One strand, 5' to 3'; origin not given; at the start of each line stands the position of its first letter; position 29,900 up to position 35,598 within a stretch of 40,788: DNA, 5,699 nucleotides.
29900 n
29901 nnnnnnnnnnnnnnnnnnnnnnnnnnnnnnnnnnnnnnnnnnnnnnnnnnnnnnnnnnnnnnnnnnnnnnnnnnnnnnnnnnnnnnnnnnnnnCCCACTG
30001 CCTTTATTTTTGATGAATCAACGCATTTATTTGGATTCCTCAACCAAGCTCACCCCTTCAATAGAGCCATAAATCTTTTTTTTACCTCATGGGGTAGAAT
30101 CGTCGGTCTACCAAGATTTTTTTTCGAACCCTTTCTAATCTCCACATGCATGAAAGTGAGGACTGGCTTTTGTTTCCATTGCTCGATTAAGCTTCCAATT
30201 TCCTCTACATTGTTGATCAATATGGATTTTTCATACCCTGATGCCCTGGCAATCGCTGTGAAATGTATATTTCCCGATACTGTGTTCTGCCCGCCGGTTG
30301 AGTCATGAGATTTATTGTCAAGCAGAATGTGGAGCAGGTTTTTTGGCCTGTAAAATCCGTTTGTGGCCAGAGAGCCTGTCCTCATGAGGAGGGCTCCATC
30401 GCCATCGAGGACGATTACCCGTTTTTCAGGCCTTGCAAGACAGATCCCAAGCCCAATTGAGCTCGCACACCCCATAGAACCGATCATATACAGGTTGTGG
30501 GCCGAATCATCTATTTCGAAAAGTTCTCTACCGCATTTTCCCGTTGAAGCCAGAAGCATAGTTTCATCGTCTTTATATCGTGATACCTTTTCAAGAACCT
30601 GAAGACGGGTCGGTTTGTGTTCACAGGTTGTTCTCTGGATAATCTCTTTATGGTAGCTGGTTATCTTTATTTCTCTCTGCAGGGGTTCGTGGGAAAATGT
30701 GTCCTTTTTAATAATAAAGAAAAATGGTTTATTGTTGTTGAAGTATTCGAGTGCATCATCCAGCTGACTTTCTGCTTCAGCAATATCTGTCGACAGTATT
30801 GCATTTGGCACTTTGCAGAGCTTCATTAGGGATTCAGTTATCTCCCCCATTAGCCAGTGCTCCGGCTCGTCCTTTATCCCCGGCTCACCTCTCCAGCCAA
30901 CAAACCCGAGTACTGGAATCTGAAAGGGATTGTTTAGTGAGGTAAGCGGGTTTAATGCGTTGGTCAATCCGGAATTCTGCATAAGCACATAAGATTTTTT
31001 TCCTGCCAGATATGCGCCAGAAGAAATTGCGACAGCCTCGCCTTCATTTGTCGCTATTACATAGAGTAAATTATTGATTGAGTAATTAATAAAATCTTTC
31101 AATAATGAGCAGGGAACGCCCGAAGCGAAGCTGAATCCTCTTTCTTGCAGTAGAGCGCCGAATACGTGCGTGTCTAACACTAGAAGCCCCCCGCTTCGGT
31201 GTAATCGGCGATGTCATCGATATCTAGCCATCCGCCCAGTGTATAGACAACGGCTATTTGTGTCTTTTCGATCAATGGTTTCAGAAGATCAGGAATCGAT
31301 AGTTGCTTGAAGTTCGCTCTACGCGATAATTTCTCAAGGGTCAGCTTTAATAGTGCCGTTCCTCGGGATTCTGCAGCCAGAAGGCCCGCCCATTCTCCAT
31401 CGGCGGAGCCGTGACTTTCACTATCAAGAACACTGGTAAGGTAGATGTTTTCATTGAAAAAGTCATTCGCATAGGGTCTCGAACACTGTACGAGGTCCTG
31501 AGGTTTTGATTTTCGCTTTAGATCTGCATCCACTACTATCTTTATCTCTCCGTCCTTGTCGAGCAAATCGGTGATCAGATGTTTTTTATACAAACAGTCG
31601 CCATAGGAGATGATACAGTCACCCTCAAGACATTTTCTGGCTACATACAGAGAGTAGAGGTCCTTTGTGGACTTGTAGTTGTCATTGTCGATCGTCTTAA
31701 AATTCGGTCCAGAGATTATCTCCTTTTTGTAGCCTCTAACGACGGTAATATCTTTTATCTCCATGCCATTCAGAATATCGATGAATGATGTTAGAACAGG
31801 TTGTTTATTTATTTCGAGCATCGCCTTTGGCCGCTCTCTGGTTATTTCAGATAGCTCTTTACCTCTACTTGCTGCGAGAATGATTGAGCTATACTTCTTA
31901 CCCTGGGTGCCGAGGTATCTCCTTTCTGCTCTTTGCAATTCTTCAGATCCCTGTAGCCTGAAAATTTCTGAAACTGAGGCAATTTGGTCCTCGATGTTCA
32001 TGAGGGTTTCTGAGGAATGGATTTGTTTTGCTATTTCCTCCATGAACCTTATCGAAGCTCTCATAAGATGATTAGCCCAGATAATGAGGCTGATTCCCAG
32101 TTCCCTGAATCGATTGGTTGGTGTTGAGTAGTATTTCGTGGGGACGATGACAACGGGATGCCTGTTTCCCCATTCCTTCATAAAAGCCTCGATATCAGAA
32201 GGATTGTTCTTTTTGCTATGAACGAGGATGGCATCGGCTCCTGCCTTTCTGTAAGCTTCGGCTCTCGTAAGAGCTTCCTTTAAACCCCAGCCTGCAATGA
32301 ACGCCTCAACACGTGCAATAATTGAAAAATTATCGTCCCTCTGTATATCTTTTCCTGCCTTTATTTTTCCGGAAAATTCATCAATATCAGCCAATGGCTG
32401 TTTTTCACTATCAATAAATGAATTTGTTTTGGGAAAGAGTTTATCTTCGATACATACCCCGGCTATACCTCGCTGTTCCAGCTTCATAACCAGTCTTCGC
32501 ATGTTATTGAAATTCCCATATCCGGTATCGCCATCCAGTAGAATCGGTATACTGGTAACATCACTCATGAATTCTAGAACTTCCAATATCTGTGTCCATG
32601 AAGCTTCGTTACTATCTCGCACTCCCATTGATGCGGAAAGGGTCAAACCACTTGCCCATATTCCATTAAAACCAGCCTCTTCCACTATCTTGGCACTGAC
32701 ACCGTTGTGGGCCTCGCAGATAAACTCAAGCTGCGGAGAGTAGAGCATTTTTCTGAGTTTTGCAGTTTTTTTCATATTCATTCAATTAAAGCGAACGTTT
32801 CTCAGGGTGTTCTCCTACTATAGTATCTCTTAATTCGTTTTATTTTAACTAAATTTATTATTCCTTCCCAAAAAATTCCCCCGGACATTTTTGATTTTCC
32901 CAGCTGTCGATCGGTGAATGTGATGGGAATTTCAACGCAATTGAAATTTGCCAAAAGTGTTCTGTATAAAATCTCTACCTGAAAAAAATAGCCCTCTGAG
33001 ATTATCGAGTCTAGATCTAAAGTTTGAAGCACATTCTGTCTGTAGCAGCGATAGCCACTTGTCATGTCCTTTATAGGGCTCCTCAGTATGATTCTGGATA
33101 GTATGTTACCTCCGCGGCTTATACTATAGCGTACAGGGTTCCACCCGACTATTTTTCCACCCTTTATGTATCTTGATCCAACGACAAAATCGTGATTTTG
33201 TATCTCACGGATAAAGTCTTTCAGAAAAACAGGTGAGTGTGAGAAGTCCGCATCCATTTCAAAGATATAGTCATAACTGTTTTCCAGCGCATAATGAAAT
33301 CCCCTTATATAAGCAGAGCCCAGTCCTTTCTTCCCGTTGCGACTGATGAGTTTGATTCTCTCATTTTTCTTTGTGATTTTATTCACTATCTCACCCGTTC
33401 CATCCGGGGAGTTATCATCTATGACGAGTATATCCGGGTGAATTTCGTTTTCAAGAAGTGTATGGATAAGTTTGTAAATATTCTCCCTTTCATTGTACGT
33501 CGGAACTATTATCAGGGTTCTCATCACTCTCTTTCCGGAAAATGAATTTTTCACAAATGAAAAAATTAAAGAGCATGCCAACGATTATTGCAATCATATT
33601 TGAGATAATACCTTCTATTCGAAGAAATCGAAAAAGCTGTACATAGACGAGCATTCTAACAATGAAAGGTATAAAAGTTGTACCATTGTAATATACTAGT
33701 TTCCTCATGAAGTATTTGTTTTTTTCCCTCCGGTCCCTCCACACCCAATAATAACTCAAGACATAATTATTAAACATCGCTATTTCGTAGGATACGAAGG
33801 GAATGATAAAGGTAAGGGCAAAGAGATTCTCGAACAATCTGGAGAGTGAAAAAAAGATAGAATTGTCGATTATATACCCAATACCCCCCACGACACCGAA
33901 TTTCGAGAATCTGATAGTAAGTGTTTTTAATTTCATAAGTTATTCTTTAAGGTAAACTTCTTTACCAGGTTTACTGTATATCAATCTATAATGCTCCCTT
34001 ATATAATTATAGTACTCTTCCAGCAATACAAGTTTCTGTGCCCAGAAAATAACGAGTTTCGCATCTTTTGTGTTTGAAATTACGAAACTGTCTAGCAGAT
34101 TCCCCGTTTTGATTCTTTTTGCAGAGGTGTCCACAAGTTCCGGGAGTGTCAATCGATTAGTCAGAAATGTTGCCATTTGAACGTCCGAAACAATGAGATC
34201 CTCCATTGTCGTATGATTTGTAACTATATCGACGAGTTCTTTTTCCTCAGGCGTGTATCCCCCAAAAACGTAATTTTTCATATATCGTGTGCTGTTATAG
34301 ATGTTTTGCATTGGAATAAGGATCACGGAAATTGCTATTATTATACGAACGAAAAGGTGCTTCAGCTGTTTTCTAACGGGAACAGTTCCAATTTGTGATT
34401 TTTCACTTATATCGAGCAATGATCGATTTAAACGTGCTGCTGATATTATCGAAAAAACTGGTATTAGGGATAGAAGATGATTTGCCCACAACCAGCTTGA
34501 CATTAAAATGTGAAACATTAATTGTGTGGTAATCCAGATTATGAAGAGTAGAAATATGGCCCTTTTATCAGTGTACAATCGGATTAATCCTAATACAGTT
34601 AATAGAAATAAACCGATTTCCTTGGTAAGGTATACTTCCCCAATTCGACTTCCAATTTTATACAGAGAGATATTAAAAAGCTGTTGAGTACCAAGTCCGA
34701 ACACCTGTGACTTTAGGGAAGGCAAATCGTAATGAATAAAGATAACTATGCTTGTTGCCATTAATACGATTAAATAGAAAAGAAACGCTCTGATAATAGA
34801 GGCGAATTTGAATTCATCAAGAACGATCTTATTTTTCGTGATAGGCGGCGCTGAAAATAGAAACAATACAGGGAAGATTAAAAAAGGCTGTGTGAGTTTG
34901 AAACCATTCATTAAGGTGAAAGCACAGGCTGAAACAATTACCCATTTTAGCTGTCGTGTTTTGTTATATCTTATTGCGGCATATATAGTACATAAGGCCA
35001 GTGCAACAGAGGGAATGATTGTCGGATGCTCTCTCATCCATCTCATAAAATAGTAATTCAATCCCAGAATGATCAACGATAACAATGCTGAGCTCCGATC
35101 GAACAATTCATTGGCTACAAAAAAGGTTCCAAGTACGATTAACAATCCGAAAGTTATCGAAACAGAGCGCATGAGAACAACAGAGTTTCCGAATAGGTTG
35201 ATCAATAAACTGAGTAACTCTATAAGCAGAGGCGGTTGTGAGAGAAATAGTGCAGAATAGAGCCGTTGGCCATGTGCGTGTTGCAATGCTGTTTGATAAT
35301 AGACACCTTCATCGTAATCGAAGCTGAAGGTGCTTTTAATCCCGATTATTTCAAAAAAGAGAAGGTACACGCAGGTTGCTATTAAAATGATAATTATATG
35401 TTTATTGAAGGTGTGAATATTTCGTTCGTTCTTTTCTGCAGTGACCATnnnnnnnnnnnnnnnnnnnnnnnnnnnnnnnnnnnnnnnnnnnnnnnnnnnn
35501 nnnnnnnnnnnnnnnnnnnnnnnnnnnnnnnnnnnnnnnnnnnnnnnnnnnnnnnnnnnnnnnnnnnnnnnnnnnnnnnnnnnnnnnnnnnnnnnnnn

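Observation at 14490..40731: ~26 kb envelope-polymer island combining teichoic-acid-type phosphotransferases with a phosphonate pathway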

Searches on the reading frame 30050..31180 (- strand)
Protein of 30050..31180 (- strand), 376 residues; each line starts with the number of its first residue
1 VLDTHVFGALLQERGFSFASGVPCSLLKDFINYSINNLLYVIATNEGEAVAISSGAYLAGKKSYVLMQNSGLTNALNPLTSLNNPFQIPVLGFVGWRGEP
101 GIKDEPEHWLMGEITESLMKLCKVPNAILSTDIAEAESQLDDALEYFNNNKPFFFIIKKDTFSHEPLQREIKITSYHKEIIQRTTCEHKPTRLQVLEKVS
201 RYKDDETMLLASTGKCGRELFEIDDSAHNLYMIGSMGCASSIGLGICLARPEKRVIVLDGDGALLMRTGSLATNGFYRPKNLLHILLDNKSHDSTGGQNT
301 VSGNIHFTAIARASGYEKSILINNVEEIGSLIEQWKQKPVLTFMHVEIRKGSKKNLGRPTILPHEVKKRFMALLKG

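Call 5: search_protein_families(library=pfam, proteins=[window:30050-31180:-], max_evalue=0.01)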
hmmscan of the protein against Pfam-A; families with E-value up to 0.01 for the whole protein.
window:30050-31180:- (376 aa): 2 families
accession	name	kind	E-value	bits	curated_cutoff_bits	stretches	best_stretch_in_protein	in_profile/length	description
PF02775.26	TPP_enzyme_C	-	1.3e-15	58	21.9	1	226-346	20-151/151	Thiamine pyrophosphate enzyme, C-terminal TPP binding domain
PF02776.23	TPP_enzyme_N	-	1e-06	29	26.8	1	8-114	8-114/119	Thiamine pyrophosphate enzyme, N-terminal TPP binding domain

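Call 8: search_protein_families(library=ncbifam, proteins=[window:30050-31180:-], max_evalue=0.001)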
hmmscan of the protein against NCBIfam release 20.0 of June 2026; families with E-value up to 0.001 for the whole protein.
window:30050-31180:- (376 aa): 15 families
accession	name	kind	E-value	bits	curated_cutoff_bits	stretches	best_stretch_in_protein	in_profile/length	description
TIGR03297.1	Ppyr-DeCO2ase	equivalog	1.2e-122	409.4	312.5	1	15-373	1-359/360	phosphonopyruvate decarboxylase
TIGR03846.1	sulfopy_beta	equivalog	1.4e-41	142.4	221.5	1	192-373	1-180/182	sulfopyruvate decarboxylase subunit beta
NF004813.0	PRK06163.1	equivalog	5.7e-31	107.8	240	1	199-372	23-194/202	hypothetical protein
TIGR03845.1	sulfopyru_alph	equivalog_domain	6.4e-25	87.9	147.95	1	10-158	7-156/160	sulfopyruvate decarboxylase subunit alpha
TIGR04377.1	myo_inos_iolD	equivalog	2.9e-11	42.7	715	1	120-313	329-518/616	3D-(3,5/4)-trihydroxycyclohexane-1,2-dione acylhydrolase (decyclizing)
NF006203.0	PRK08327.1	equivalog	2.8e-06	26.1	456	1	228-266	426-464/571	thiamine pyrophosphate-requiring protein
NF005470.0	PRK07064.1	equivalog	2.5e-05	23.5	495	1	212-280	384-453/552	thiamine pyrophosphate-binding protein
NF006052.0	PRK08199.1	subfamily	2.6e-05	22.8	539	1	233-292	414-472/559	thiamine pyrophosphate protein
NF006016.1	PRK08155.1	equivalog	2.8e-05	22.8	870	1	233-292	408-466/554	acetolactate synthase large subunit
TIGR00118.1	acolac_lg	equivalog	3.2e-05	22.6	538.35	1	171-290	341-465/557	biosynthetic-type acetolactate synthase large subunit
NF007207.0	PRK09628.1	equivalog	3.9e-05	23.4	364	1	235-300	69-134/277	2-oxoglutarate ferredoxin oxidoreductase subunit beta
TIGR03336.1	IOR_alpha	equivalog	5.5e-05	21.7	650.9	0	233-317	402-496/595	indolepyruvate ferredoxin oxidoreductase subunit alpha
NF006524.0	PRK08978.1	equivalog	7.5e-05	21.2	738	1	233-291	400-457/548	acetolactate synthase 2 catalytic subunit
NF005039.0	PRK06456.1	equivalog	0.00024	19.7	868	1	233-275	420-462/572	acetolactate synthase large subunit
NF004919.0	PRK06276.1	equivalog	0.00063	18.2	866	1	233-289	414-469/582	acetolactate synthase large subunit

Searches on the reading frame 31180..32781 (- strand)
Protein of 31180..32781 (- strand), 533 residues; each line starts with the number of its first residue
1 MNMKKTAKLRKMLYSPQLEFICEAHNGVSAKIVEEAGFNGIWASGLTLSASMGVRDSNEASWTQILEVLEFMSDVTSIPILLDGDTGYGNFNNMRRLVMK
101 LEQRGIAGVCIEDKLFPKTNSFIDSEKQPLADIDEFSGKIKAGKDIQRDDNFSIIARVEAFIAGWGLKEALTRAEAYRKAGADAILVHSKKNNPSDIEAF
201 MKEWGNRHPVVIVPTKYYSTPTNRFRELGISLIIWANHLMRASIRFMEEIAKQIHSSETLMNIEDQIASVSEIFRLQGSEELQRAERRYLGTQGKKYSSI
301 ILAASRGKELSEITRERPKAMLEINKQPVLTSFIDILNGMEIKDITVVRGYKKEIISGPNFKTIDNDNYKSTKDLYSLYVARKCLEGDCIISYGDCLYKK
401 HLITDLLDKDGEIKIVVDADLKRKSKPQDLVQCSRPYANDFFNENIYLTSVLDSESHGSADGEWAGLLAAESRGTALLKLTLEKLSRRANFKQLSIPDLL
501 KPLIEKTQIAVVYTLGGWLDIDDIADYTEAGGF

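Call 5: search_protein_families(library=pfam, proteins=[window:31180-32781:-], max_evalue=0.01)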
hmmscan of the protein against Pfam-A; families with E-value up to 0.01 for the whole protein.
window:31180-32781:- (533 aa): 3 families
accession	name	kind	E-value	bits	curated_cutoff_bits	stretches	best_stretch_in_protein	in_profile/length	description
PF13714.12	PEP_mutase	-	2.9e-62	210.8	31.5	1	11-254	3-239/240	Phosphoenolpyruvate phosphomutase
PF12804.13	NTP_transf_3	-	4.6e-06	27.3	27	1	300-409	2-110/160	MobA-like NTP transferase domain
PF00483.29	NTP_transferase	-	0.0002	21.5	21.2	1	299-354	2-58/245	Nucleotidyl transferase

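Call 8: search_protein_families(library=ncbifam, proteins=[window:31180-32781:-], max_evalue=0.001)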
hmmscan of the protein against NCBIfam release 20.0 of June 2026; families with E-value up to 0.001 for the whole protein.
window:31180-32781:- (533 aa): 14 families
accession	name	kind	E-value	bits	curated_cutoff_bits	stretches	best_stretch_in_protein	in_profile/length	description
TIGR02320.1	PEP_mutase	equivalog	7.8e-117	389.3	319.55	1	9-280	1-283/284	phosphoenolpyruvate mutase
TIGR02321.1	Pphn_pyruv_hyd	equivalog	5e-70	235.9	374.4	1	3-290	1-289/290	phosphonopyruvate hydrolase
TIGR02317.1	prpB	equivalog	3.5e-40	138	354.4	1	6-281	2-274/285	methylisocitrate lyase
NF008455.0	PRK11320.1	equivalog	3.7e-29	101.9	353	1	6-275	8-275/295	methylisocitrate lyase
TIGR02319.1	CPEP_Pphonmut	equivalog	9.5e-26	90.7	420.05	1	5-189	4-186/294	carboxyvinyl-carboxyphosphonate phosphorylmutase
TIGR03992.1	Arch_glmU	subfamily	2.7e-14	52.9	292.1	1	299-522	3-215/393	bifunctional sugar-1-phosphate nucleotidylyltransferase/acetyltransferase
NF041313.1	UDPGP_AglF_Halo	equivalog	2e-11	43.8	400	1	299-356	3-60/234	UTP--glucose-1-phosphate uridylyltransferase AglF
NF041173.1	Sug_nt_acttase_Thmprot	equivalog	5e-09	35.6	600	1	299-521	3-214/405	bifunctional sugar-1-phosphate nucleotidylyltransferase/acetyltransferase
TIGR02623.1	G1P_cyt_trans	equivalog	7.8e-07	28.8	300.25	1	299-357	3-61/255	glucose-1-phosphate cytidylyltransferase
NF041135.1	IPPtranDIPPsyn_Thcocales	equivalog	1.7e-06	27.3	580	1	299-413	3-119/419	bifunctional L-myo-inositol-1-phosphate cytidylyltransferase/CDP-L-myo-inositol myo-inositolphosphotransferase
TIGR01208.1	rmlA_long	equivalog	2.3e-05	23.4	320.25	1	299-355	2-59/353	glucose-1-phosphate thymidylyltransferase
NF049965.1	GlMnHpPGnyltfHddC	equivalog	3.1e-05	23.7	300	1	299-358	3-62/221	D-glycero-D-manno-heptose 1-phosphate guanosyltransferase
NF045665.1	NTPtran_DVU1551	equivalog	0.0003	20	315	1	300-370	4-73/359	DVU_1551 family NTP transferase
NF045761.1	NAMPUrTaseMurU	equivalog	0.00062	19.7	250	0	299-351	3-55/226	N-acetylmuramate alpha-1-phosphate uridylyltransferase MurU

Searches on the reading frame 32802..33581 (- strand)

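Call 5: search_protein_families(library=pfam, proteins=[window:32802-33581:-], max_evalue=0.01)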
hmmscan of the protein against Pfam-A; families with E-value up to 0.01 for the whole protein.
window:32802-33581:- (259 aa): 2 families
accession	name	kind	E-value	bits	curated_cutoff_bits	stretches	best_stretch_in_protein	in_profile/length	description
PF00535.33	Glycos_transf_2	-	1.1e-30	107.2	23.3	1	24-187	2-166/168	Glycosyl transferase family 2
PF10111.15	Glyco_tranf_2_2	-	0.0002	21.4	27.3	1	24-121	2-100/276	Glycosyltransferase like family 2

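Call 8: search_protein_families(library=ncbifam, proteins=[window:32802-33581:-], max_evalue=0.001)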
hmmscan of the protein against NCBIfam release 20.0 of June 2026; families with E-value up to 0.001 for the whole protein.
window:32802-33581:- (259 aa): 17 families
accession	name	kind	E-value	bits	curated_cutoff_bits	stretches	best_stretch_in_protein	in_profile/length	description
TIGR04182.1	glyco_TIGR04182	equivalog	1e-17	64.5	325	1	24-231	4-200/293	S-layer glycoprotein N-glycosyltransferase AglJ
NF047588.1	GlcsyltransPgfSStrep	equivalog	2.2e-12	46.8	500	1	20-143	1-127/308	glycosyltransferase PgfS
TIGR03937.1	PgaC_IcaA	equivalog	1.3e-11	44.2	422.3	1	19-113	44-136/407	poly-beta-1,6-N-acetyl-D-glucosamine synthase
NF058614.1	PPMAGASynPpgS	equivalog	1e-10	41.5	370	1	23-222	3-196/226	polyprenyl-phospho-N-acetylgalactosaminyl synthase PpgS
TIGR03469.1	HpnB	hypoth_equivalog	1.6e-10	40.6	379.25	1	23-137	47-170/386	hopene-associated glycosyltransferase HpnB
NF007986.1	PRK10714.1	equivalog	5.7e-10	38.7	529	1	18-233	4-211/316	undecaprenyl-phosphate 4-deoxy-4-formamido-L-arabinose transferase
NF045692.1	OglycostaseCruG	equivalog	9.5e-10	37.9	600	1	19-132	40-157/386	2'-O-glycosyltransferase CruG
NF041391.1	DPhHxTase_Halo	equivalog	8.3e-09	34.7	375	1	28-232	3-192/213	dolichyl-phosphate hexose transferase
TIGR01556.1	rhamnosyltran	subfamily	1.6e-08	34.1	200.55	1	32-137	7-111/281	rhamnosyltransferase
NF047683.1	TeichurnBiosyTuaG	equivalog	6.4e-08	32.5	400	1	24-131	10-115/252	teichuronic acid biosynthesis protein TuaG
NF050050.1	ProtGlycPglI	equivalog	3.9e-07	29.7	500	1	24-89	6-73/306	GalNAc(5)-diNAcBac-PP-undecaprenol beta-1,3-glucosyltransferase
TIGR04283.1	glyco_like_mftF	equivalog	5.1e-07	29.5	182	1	24-71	3-51/221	TIGR04283 family arsenosugar biosynthesis glycosyltransferase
NF053846.1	glyco_with_XrtP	equivalog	5.3e-07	28.7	520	1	24-82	45-103/440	XrtP-associated glycosyltransferase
NF038302.1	EPS_HpsE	equivalog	3.9e-06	26.1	300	1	24-94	5-79/307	hormogonium polysaccharide biosynthesis glycosyltransferase HpsE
NF007482.0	PRK10073.1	equivalog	9.5e-06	24.8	423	1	23-122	9-105/334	glycosyltransferase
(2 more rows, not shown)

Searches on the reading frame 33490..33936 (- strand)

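Call 5: search_protein_families(library=pfam, proteins=[window:33490-33936:-], max_evalue=0.01)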
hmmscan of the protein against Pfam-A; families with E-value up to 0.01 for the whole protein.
window:33490-33936:- (148 aa): 1 family
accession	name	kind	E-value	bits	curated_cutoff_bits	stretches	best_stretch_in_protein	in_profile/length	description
PF04138.20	GtrA_DPMS_TM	-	1.9e-18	67.2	26.1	1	12-133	1-117/117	GtrA/DPMS, transmembrane domain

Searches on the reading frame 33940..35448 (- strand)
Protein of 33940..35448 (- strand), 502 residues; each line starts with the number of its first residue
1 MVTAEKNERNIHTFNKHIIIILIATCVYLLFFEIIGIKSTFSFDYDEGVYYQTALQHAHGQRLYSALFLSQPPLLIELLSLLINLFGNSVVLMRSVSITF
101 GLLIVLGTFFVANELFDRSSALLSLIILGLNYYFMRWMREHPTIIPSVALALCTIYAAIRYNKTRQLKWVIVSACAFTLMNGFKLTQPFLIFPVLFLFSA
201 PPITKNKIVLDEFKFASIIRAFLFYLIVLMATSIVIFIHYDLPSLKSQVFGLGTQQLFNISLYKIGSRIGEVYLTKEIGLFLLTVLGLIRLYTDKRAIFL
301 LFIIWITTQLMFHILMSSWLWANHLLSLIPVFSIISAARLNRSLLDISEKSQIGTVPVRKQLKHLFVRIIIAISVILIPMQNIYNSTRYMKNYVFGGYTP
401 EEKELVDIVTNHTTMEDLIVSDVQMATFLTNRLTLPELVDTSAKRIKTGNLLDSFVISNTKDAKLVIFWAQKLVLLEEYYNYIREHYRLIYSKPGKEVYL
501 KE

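Call 6: search_protein_families(library=pfam, proteins=[window:33940-35448:-], max_evalue=0.01)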
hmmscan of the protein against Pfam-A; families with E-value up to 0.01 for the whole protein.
window:33940-35448:- (502 aa): 1 family
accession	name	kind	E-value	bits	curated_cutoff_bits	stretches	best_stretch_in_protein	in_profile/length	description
PF13231.12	PMT_2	-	3.5e-13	50.5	26.1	1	71-222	2-151/160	Dolichyl-phosphate-mannose-protein mannosyltransferase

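Call 8: search_protein_families(library=ncbifam, proteins=[window:33940-35448:-], max_evalue=0.001)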
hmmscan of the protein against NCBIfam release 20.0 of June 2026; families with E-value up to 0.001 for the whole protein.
window:33940-35448:- (502 aa): 0 families
